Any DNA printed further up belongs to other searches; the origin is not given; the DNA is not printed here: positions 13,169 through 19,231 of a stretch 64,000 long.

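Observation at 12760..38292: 25-kb surface module: a two-component system and two membrane proteins upstream of a coupled operon of three giant proteins plus a lipoprotein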

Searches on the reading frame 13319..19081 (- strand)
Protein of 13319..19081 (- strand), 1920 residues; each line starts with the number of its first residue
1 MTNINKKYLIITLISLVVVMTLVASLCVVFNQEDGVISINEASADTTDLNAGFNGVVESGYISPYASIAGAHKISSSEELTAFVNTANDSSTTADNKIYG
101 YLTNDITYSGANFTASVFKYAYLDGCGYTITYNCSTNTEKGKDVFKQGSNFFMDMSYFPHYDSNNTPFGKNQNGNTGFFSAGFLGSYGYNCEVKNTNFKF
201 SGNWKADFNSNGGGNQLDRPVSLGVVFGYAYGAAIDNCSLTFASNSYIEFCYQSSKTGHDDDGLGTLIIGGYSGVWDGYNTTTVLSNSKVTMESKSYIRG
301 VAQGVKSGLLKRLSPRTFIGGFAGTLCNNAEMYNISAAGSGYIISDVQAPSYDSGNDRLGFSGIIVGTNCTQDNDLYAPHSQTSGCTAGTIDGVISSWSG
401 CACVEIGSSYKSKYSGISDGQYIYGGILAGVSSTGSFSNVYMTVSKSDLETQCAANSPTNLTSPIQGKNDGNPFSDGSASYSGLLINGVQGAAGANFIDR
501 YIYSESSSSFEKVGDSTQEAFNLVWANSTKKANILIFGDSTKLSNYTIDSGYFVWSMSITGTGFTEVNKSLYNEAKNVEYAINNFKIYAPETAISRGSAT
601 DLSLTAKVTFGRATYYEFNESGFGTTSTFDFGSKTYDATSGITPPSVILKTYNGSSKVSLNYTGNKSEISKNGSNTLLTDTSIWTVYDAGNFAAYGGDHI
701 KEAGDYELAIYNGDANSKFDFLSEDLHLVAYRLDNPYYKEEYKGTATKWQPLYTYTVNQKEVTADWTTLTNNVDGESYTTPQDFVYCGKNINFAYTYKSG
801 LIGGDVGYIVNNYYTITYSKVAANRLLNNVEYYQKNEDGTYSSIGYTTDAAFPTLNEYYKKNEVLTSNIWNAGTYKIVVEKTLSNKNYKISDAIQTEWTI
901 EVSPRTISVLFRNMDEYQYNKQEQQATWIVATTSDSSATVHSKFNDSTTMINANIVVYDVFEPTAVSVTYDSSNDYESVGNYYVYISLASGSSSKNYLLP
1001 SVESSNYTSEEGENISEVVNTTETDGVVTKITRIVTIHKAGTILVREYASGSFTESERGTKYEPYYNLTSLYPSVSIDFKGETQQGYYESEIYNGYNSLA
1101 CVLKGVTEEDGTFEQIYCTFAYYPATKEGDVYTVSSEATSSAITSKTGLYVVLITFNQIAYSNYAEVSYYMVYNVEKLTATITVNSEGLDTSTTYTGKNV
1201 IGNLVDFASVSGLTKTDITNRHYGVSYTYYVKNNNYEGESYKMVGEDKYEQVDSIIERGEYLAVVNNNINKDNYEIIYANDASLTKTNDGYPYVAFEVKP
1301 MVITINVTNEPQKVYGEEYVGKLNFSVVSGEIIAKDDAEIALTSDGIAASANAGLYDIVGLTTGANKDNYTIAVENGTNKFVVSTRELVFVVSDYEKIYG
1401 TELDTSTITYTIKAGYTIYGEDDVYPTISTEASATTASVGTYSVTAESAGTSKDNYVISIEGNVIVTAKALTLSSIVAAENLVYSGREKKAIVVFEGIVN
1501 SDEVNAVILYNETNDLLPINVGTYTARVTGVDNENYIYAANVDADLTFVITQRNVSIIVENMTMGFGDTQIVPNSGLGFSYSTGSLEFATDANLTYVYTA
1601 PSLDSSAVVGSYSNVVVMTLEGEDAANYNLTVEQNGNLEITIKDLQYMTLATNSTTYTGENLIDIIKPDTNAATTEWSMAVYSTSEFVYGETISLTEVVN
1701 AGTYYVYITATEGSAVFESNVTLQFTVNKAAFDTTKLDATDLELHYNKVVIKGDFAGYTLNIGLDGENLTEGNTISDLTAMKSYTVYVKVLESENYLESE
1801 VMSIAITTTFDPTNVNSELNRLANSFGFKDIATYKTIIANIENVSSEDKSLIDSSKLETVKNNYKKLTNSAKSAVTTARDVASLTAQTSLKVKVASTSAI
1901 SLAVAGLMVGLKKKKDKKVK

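Call 4: search_protein_families(library=pfam, proteins=[window:13319-19081:-], max_evalue=0.1)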
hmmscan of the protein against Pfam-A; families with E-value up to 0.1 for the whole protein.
window:13319-19081:- (1920 aa): 0 families

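Call 5: search_protein_families(library=ncbifam, proteins=[window:13319-19081:-], max_evalue=0.1)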
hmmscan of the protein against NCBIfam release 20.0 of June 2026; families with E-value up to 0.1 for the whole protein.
window:13319-19081:- (1920 aa): 0 families

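Call 18: find_homologous_proteins(query=window:13319-19081:-, max_evalue=0.001)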
Query window:13319-19081:- (1920 aa): 9 proteins with E <= 0.001 among 8000 candidates.
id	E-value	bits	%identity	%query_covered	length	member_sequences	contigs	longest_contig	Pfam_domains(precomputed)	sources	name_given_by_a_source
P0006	0.0e+0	4196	100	100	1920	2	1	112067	-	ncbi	-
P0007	0.0e+0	3543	85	99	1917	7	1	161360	-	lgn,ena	-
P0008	0.0e+0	3390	82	99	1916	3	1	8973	-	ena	-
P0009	0.0e+0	3350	80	99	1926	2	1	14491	-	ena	-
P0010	1.5e-260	886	34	100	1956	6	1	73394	-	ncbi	-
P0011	1.1e-239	817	33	98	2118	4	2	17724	-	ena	-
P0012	1.8e-232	793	33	100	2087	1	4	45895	-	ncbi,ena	-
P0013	1.1e-27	114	24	51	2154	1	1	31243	PF18676.7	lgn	-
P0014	6.0e-27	112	26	52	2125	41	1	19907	-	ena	-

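Call 19: find_encoding_contigs(protein=P0006, flank=2000, max_places=3)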
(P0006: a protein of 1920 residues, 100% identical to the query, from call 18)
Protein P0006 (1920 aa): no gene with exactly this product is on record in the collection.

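Call 20: find_encoding_contigs(protein=P0010, flank=10000, max_places=3)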
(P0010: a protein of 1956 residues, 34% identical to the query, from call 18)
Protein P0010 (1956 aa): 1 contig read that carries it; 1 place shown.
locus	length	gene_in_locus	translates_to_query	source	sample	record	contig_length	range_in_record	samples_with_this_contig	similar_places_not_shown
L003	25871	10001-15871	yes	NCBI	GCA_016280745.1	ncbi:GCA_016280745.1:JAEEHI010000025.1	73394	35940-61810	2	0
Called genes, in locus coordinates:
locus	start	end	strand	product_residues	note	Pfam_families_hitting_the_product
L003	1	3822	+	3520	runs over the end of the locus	-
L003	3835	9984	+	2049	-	-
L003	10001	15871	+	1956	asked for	-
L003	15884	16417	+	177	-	-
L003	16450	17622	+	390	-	PF00890:FAD_binding_2, PF01134:GIDA (faint), PF01266:DAO (weak), PF01494:FAD_binding_3 (weak), PF03486:HI0933_like, PF07992:Pyr_redox_2, PF12831:FAD_oxidored (weak), PF22780:HI0933_like_1st (weak), +2 more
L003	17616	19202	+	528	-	PF28550:DUF8436, PF00890:FAD_binding_2 (faint), PF03486:HI0933_like (faint), PF07992:Pyr_redox_2, PF01266:DAO (faint), PF12831:FAD_oxidored (faint), PF13738:Pyr_redox_3 (faint), PF21688:FAD-depend_C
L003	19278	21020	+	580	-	PF00295:Glyco_hydro_28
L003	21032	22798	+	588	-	PF13306:LRR_5, PF13855:LRR_8 (faint), PF13306:LRR_5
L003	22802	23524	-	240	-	PF00106:adh_short, PF08659:KR, PF13561:adh_short_C2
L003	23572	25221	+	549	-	PF04851:ResIII, PF00270:DEAD, PF00271:Helicase_C, PF22590:Cas3-like_C_2, PF03880:DbpA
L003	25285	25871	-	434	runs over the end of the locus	PF01547:SBP_bac_1, PF13343:SBP_bac_6 (weak)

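Call 27: search_solved_structures(query=window:13319-19081:-, max_evalue=1)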
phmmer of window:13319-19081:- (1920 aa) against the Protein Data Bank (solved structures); distinct sequences matched with E-value up to 1: 1.
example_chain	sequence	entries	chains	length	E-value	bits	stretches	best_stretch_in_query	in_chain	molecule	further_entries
11cf_A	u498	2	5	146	0.96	9.8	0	164-229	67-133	Probable cell wall hydrolase LytN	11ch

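Call 75: find_encoding_contigs(protein=P0013, flank=10000, max_places=2)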
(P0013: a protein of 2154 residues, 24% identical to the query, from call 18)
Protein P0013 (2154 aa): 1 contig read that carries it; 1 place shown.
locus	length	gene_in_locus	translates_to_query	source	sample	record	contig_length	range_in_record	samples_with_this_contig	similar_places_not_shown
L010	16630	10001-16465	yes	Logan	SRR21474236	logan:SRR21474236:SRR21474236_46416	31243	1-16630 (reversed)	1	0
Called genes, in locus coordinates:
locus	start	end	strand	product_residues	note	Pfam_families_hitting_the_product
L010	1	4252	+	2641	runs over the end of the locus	-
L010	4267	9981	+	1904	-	-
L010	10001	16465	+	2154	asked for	PF18676:MBG_2 (faint)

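Call 76: find_encoding_contigs(protein=P0014, flank=10000, max_places=2)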
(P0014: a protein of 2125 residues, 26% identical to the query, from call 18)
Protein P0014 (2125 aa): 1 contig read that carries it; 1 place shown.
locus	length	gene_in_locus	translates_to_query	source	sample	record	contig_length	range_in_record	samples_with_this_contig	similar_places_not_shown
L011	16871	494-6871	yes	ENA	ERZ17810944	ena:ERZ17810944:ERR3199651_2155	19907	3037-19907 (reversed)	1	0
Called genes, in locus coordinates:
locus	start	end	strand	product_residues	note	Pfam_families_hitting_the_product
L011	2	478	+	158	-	?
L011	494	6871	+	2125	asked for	-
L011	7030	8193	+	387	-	PF00070:Pyr_redox (weak), PF00890:FAD_binding_2 (weak), PF01266:DAO, PF01494:FAD_binding_3 (faint), PF03486:HI0933_like, PF12831:FAD_oxidored (weak), PF13450:NAD_binding_8, PF22780:HI0933_like_1st, +1 more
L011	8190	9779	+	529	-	PF28550:DUF8436, PF01266:DAO (faint), PF03486:HI0933_like (faint), PF07992:Pyr_redox_2 (faint), PF21688:FAD-depend_C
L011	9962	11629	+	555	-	PF13855:LRR_8 (faint), PF13306:LRR_5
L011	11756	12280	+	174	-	PF04014:MazE_antitoxin, PF15714:SpoVT_C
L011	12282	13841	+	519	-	PF01943:Polysacc_synt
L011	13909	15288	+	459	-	PF01503:PRA-PH (faint), PF03819:MazG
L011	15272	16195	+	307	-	PF01207:Dus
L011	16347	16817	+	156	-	PF13673:Acetyltransf_10, PF13508:Acetyltransf_7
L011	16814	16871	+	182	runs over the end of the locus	PF00588:SpoU_methylase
